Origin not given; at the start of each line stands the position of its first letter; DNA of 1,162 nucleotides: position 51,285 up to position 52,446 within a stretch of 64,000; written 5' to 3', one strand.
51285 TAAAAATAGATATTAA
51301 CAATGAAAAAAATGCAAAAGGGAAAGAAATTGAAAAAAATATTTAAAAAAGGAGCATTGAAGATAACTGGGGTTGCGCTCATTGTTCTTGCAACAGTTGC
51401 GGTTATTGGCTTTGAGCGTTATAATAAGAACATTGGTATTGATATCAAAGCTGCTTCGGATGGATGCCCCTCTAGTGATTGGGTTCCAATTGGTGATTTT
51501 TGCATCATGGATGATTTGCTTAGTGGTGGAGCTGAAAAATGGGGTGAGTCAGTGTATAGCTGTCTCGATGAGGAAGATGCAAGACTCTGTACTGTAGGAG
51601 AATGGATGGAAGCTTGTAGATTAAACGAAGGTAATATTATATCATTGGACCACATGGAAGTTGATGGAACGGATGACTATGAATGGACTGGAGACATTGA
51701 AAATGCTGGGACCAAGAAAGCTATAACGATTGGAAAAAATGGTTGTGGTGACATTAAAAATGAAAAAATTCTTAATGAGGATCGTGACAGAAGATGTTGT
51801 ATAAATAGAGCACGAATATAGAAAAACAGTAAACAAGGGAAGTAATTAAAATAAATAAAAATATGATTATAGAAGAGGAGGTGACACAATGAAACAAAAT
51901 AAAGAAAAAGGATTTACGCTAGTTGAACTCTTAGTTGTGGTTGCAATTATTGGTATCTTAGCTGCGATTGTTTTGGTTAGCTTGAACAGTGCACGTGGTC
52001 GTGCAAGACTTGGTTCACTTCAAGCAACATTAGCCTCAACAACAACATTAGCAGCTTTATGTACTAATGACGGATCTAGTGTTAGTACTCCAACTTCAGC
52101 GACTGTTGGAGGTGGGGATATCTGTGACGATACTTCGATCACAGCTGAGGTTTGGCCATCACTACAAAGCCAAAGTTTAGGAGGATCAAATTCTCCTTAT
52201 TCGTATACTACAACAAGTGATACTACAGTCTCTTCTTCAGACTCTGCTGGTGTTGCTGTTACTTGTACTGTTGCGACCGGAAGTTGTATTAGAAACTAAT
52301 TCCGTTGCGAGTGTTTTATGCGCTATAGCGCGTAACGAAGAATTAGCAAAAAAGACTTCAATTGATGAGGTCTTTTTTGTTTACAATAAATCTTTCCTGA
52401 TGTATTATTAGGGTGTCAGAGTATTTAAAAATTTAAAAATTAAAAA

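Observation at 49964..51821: Tandem triplet of paralogous secreted 8-Cys domain proteins, the first fused to a PilX-like N-terminus, embedded in the type IV pilus operon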

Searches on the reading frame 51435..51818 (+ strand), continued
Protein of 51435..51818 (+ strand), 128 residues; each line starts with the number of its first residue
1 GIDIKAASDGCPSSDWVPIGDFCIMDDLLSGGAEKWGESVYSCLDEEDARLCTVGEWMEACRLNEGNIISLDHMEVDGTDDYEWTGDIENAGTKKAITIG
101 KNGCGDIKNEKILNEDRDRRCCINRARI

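Call 84: fold_search(model_id=the predicted structure, library=pdb)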
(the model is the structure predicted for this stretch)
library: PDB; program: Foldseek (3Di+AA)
matches with E <= 10: 323; with E <= 0.001: 11
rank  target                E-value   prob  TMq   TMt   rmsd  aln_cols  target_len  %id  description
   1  4qkg                  1.3e-04  1.00  0.60  0.70   4.1       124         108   15  Monomeric form of human LLT1, a ligand for NKR-P1 (released 2015-03-11)
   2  6tl9_B                2.1e-04  1.00  0.58  0.58   4.1       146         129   15  CRYSTAL STRUCTURE OF LECTIN-LIKE OX-LDL RECEPTOR 1 IN COMPLEX WITH BI-0115 (released 2020-07-22)
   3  6tl9_A                2.4e-04  1.00  0.59  0.58   4.0       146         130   15  CRYSTAL STRUCTURE OF LECTIN-LIKE OX-LDL RECEPTOR 1 IN COMPLEX WITH BI-0115 (released 2020-07-22)
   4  8oks_A                4.3e-04  1.00  0.63  0.73   3.6       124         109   18  Crystal structure of Bdellovibrio bacteriovorus Bd2740 C-terminal domain (released 2023-10-25)
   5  7xmp                  4.3e-04  1.00  0.59  0.59   4.1       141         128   16  High resolution structure of lectin-like Ox-LDL receptor 1 in space group P 32 2 1 (released 2023-05-03)
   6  5mgt_C                4.3e-04  1.00  0.59  0.59   3.4       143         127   12  Complex of human NKR-P1 and LLT1 in deglycosylated forms (released 2018-06-06)
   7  1c3a_A                6.3e-04  1.00  0.64  0.61   3.2       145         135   14  CRYSTAL STRUCTURE OF FLAVOCETIN-A FROM THE HABU SNAKE VENOM, A NOVEL CYCLIC TETRAMER OF C-TYPE LECTIN-LIKE HETERODIMER (released 2000-03-06)
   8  3ubu_B                6.3e-04  1.00  0.53  0.54  11.8       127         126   12  Crystal structure of agkisacucetin, a GpIb-binding snaclec (snake C-type lectin) that inhibits platelet (released 2012-04-11)
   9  1jzn_A                7.2e-04  1.00  0.58  0.56   4.6       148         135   12  crystal structure of a galactose-specific C-type lectin (released 2003-07-01)
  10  6tla_A                8.7e-04  1.00  0.56  0.55   4.4       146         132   16  CRYSTAL STRUCTURE OF LECTIN-LIKE OX-LDL RECEPTOR 1 (C 1 2 1) (released 2020-07-22)
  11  1ukm_A                9.3e-04  1.00  0.60  0.59   4.0       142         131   17  Crystal structure of EMS16, an Antagonist of collagen receptor integrin alpha2beta1 (GPIa/IIa) (released 2003-11-04)
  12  3j82_A                1.1e-03  1.00  0.60  0.59   3.7       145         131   15  Electron cryo-microscopy of DNGR-1 in complex with F-actin (released 2015-05-20)
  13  1ypo_F                1.4e-03  1.00  0.58  0.57   4.0       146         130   15  Human Oxidized Low Density Lipoprotein Receptor LOX-1 P3 1 21 Space Group (released 2005-02-08)
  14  1yxk_A                1.4e-03  1.00  0.60  0.59   4.0       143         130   15  Crystal structure of human lectin-like oxidized low-density lipoprotein receptor 1 (LOX-1) disulfide-linked dimer (released 2005-06-14)
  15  1fvu_A                1.4e-03  1.00  0.60  0.58   4.4       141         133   16  CRYSTAL STRUCTURE OF BOTROCETIN (released 2001-02-14)
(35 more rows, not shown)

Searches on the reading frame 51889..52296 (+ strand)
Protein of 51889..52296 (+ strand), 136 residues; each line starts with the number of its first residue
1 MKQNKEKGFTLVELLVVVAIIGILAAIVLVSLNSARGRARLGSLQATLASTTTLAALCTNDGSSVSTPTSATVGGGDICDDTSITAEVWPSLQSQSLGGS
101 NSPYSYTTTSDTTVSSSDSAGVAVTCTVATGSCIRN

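Call 4: search_protein_families(library=pfam, proteins=[window:51889-52296:+], max_evalue=1)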
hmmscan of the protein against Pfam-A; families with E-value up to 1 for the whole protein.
window:51889-52296:+ (136 aa): 4 families
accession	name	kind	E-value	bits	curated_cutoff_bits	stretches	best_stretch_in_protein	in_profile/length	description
PF07963.17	N_methyl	-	1.7e-10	40.4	21.2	1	4-29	2-27/27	Prokaryotic N-terminal methylation motif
PF25184.1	YxzE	-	0.002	19.5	40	1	15-79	6-59/65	YxzE-like putative bacteriocin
PF01241.23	PSI_PSAK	-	0.017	15.5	23.2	1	7-35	40-68/70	Photosystem I psaG / psaK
PF06305.16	LapA_dom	-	0.18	12.2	28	1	11-49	19-57/64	Lipopolysaccharide assembly protein A domain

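Call 28: search_protein_families(library=ncbifam, proteins=[window:51889-52296:+], max_evalue=1)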
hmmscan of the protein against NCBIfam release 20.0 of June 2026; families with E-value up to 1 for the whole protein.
window:51889-52296:+ (136 aa): 21 families
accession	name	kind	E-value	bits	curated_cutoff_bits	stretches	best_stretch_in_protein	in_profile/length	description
TIGR01708.2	typeII_sec_gspH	equivalog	1.2e-09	38.4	80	1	6-55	1-50/169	type II secretion system minor pseudopilin GspH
TIGR02532.1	IV_pilin_GFxxxE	domain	9.1e-09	34.8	16.3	1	7-29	2-24/24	prepilin-type N-terminal cleavage/methylation domain-containing protein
NF007862.0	PRK10574.1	equivalog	2.9e-08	33.9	138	1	4-67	2-65/145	prepilin peptidase-dependent pilin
TIGR01710.1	typeII_sec_gspG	equivalog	5.5e-08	32.9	88.85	1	7-50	1-44/134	type II secretion system major pseudopilin GspG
NF041775.1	typeIV_PilA_Myxo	equivalog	9.3e-08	32.3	400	1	5-41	9-45/214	type IV pilin protein PilA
TIGR02596.1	TIGR02596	subfamily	2e-06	28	70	1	9-58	1-50/196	Verru_Chthon cassette protein D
NF007800.0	PRK10506.1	equivalog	6.5e-05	22.8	158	1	3-43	5-45/163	prepilin peptidase-dependent protein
NF040999.1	pilin_ComGC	equivalog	0.00012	22.2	75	1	6-33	1-28/84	competence type IV pilus major pilin ComGC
NF041013.1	T4P_ComGE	equivalog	0.00017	21.6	49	1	5-35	2-32/83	competence type IV pilus minor pilin ComGE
TIGR01707.1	gspI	equivalog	0.0038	17.7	44.35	1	8-35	1-28/101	type II secretion system minor pseudopilin GspI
NF040982.1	ComGD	equivalog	0.004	17.6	70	1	6-33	1-28/139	competence type IV pilus minor pilin ComGD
NF045534.1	small_EYxxD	equivalog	0.0042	16.8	29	1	15-40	10-36/37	EYxxD motif small membrane protein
TIGR04222.1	near_uncomplex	domain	0.006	16.2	43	1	4-60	162-210/229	TIGR04222 domain-containing membrane protein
TIGR02599.1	TIGR02599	subfamily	0.017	14.4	256.5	1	8-29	1-22/361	Verru_Chthon cassette protein C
NF038304.1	EPS_HpsC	equivalog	0.051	13.1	200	1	3-24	17-37/318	hormogonium polysaccharide secretion pseudopilin HpsC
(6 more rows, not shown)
